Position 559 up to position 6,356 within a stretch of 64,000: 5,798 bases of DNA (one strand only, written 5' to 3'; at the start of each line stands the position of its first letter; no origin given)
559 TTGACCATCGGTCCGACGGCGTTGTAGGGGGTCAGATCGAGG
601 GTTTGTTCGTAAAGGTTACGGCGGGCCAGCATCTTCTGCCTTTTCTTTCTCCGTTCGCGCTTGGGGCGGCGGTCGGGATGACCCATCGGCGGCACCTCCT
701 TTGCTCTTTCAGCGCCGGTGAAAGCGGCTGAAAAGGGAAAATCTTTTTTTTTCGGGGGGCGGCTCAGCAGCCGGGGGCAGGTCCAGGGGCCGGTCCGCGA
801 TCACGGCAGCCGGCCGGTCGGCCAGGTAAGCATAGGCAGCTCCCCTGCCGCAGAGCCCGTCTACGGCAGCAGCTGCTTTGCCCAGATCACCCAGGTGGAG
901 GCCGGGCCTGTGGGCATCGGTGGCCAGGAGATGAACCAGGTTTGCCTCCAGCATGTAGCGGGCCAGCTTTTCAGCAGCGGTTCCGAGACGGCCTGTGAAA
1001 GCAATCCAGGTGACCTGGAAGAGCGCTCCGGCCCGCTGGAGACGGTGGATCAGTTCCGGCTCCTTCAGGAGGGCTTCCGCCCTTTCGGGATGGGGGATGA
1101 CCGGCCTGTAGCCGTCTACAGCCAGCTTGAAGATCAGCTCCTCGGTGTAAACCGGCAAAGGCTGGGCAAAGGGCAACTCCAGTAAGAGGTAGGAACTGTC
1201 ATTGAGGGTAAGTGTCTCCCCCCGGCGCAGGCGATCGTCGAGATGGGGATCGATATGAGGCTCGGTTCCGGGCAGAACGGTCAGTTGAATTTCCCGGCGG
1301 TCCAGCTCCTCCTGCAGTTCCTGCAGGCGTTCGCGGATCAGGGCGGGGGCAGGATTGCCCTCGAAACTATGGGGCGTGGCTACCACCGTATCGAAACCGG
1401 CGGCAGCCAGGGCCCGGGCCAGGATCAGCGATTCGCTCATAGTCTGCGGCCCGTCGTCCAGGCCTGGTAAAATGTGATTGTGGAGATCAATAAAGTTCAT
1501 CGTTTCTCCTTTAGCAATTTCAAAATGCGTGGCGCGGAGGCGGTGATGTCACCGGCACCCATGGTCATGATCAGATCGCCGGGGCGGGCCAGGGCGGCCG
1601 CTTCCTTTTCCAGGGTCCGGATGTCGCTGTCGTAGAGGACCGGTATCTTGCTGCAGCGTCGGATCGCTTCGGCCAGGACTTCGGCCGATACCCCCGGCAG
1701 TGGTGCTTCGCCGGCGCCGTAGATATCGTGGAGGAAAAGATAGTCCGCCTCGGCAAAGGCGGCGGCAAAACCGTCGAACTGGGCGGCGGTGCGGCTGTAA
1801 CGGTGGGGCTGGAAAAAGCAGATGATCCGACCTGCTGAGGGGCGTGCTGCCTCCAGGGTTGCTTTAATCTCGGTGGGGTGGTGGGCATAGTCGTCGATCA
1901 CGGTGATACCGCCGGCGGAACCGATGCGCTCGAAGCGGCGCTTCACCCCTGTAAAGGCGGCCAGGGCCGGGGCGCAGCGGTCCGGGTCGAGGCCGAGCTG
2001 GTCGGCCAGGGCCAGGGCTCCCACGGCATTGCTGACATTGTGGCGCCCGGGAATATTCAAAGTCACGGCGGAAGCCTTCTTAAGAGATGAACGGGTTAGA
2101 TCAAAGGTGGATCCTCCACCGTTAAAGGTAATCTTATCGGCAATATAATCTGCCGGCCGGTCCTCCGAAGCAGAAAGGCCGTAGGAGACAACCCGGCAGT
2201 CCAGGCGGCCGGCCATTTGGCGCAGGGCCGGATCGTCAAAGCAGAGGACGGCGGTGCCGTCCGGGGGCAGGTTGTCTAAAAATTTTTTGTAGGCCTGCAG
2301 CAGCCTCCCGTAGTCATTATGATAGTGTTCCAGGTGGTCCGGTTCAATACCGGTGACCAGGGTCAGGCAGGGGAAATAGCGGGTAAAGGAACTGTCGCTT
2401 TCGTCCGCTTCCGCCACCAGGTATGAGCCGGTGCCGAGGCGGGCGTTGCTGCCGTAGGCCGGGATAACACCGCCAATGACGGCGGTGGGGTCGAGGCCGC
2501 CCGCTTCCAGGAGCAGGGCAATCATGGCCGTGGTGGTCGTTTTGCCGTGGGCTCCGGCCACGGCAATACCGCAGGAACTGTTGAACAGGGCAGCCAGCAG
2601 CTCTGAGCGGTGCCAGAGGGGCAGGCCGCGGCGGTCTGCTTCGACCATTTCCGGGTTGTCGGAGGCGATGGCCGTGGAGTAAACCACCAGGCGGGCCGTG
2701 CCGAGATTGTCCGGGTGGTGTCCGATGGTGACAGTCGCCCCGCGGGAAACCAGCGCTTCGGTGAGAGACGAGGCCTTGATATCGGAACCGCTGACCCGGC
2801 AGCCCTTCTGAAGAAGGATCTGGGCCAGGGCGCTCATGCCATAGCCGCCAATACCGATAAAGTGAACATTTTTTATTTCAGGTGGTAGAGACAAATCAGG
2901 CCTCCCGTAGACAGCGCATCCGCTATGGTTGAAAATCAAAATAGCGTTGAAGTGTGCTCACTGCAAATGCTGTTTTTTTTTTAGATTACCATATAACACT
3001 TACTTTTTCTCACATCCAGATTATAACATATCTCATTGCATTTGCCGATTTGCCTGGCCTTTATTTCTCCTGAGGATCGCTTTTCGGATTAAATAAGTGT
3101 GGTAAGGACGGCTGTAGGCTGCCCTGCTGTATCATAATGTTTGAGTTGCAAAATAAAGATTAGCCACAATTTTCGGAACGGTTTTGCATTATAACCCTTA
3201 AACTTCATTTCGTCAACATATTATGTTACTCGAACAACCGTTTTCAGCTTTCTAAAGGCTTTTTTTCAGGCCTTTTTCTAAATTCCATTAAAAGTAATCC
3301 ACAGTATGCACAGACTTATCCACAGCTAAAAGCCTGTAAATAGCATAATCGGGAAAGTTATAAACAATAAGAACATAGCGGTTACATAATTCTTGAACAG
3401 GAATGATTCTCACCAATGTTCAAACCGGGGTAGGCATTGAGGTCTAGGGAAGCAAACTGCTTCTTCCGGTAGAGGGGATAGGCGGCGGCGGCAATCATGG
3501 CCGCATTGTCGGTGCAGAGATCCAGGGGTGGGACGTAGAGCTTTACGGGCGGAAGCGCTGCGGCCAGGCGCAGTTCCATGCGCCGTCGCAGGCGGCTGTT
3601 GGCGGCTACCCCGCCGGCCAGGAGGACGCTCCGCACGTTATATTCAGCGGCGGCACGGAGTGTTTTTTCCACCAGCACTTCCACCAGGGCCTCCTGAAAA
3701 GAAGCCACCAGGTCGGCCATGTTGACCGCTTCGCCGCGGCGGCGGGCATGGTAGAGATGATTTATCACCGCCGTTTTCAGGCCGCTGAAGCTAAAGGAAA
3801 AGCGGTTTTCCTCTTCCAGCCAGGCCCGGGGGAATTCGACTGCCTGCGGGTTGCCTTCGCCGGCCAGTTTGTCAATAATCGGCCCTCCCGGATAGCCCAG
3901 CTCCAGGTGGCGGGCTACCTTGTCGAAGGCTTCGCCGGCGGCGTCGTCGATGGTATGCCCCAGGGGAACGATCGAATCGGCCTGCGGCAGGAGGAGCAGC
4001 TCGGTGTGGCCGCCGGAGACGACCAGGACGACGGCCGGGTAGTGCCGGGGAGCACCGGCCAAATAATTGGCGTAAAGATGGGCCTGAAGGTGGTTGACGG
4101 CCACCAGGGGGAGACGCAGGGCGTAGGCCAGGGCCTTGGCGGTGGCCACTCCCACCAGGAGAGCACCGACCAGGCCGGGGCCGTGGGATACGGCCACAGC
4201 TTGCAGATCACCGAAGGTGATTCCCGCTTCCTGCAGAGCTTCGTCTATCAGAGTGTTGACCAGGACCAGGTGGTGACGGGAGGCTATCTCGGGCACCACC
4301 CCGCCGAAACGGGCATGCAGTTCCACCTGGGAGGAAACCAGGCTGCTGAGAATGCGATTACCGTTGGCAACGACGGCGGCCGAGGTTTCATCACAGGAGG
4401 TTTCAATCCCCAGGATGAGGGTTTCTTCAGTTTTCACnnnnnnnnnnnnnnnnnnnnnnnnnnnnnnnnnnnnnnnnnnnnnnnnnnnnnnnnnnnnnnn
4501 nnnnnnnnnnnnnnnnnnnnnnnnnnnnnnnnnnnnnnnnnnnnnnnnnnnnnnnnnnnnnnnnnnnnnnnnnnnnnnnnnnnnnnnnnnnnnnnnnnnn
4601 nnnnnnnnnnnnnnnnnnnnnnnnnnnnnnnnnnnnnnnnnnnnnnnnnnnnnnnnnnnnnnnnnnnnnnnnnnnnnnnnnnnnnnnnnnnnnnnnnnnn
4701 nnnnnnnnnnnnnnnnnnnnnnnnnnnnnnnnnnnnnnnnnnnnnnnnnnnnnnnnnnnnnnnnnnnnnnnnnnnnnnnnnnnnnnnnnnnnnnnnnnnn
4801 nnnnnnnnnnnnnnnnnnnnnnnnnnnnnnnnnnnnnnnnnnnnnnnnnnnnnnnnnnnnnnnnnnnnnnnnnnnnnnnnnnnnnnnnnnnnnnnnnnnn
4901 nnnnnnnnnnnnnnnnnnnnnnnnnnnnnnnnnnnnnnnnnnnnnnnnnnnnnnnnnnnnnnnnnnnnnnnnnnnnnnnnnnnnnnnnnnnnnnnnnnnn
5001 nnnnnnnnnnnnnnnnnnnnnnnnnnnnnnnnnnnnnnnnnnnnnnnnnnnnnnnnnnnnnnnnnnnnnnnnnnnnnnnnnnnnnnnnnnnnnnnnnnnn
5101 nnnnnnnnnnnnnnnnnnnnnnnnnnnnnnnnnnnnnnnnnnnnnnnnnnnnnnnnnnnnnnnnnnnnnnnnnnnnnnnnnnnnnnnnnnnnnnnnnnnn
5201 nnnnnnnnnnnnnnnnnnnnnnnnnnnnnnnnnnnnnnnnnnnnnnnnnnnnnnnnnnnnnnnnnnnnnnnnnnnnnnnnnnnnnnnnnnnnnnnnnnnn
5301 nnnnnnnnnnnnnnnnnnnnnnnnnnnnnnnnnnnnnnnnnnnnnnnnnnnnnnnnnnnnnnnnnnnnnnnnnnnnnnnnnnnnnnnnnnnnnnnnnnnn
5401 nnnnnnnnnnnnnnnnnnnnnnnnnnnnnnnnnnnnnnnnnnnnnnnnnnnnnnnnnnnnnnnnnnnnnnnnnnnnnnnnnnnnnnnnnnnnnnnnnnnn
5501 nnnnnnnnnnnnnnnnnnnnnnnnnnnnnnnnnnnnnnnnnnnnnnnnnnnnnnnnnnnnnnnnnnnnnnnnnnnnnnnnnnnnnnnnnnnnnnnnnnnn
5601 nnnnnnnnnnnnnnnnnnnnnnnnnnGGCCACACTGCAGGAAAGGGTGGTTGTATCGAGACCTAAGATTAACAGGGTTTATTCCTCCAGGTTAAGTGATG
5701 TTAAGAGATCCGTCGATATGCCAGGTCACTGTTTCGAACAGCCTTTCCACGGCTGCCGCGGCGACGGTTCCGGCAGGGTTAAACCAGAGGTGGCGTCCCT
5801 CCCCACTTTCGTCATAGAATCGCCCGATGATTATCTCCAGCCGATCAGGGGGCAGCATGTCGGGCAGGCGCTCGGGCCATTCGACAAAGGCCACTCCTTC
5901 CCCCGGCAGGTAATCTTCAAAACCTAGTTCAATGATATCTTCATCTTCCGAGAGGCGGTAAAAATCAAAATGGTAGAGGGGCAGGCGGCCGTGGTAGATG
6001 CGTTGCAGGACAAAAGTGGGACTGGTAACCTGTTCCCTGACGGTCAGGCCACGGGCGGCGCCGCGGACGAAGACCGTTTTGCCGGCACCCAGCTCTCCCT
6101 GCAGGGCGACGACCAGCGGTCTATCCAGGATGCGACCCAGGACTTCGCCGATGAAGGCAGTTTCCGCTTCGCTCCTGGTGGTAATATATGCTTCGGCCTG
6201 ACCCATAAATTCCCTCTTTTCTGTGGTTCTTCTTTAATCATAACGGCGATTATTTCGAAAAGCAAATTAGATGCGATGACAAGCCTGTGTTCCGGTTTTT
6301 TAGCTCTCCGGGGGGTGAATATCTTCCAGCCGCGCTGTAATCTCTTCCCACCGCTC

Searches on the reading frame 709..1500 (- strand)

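Call 38: search_protein_families(library=pfam, proteins=[window:709-1500:-], max_evalue=0.00001)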
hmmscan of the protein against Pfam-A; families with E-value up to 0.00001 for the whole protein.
window:709-1500:- (263 aa): 1 family
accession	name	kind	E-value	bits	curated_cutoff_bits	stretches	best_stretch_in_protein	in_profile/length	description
PF19567.5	CpsB_CapC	-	6.9e-42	143.9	27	1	3-234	1-233/234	Capsular polysaccharide synthesis, CpsB/CapC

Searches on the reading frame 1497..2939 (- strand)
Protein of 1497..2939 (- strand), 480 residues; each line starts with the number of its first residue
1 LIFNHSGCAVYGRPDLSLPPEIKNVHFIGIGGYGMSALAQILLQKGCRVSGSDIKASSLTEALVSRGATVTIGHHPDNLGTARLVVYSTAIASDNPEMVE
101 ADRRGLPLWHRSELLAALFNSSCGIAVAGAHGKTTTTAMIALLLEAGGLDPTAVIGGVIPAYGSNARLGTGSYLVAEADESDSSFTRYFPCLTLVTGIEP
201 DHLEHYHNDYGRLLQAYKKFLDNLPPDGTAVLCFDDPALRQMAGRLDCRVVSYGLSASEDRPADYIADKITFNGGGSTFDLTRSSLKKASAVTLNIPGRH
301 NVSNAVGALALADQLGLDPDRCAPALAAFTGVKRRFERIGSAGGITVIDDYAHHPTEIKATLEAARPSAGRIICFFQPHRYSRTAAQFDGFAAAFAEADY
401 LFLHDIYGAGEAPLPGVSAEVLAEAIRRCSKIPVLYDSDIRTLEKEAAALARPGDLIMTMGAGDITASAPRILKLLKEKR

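Call 38: search_protein_families(library=pfam, proteins=[window:1497-2939:-], max_evalue=0.00001)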
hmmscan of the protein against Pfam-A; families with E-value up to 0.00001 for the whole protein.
window:1497-2939:- (480 aa): 3 families
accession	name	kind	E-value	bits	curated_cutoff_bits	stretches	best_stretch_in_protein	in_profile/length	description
PF01225.30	Mur_ligase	-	7.3e-28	97.2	21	1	25-120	2-92/95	Mur ligase family, catalytic domain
PF02875.26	Mur_ligase_C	-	1.8e-24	87.4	28.4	1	334-463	1-127/127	Mur ligase, glutamate ligase domain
PF08245.18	Mur_ligase_M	-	2.3e-24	86.9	24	1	127-312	1-200/200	Mur ligase middle domain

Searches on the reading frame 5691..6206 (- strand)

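Call 38: search_protein_families(library=pfam, proteins=[window:5691-6206:-], max_evalue=0.00001)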
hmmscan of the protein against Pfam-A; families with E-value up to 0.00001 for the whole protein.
window:5691-6206:- (171 aa): 1 family
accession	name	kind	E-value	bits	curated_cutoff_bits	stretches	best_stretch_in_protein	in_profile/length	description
PF02367.23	TsaE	-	2.7e-37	128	26.6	1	11-127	2-118/128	Threonylcarbamoyl adenosine biosynthesis protein TsaE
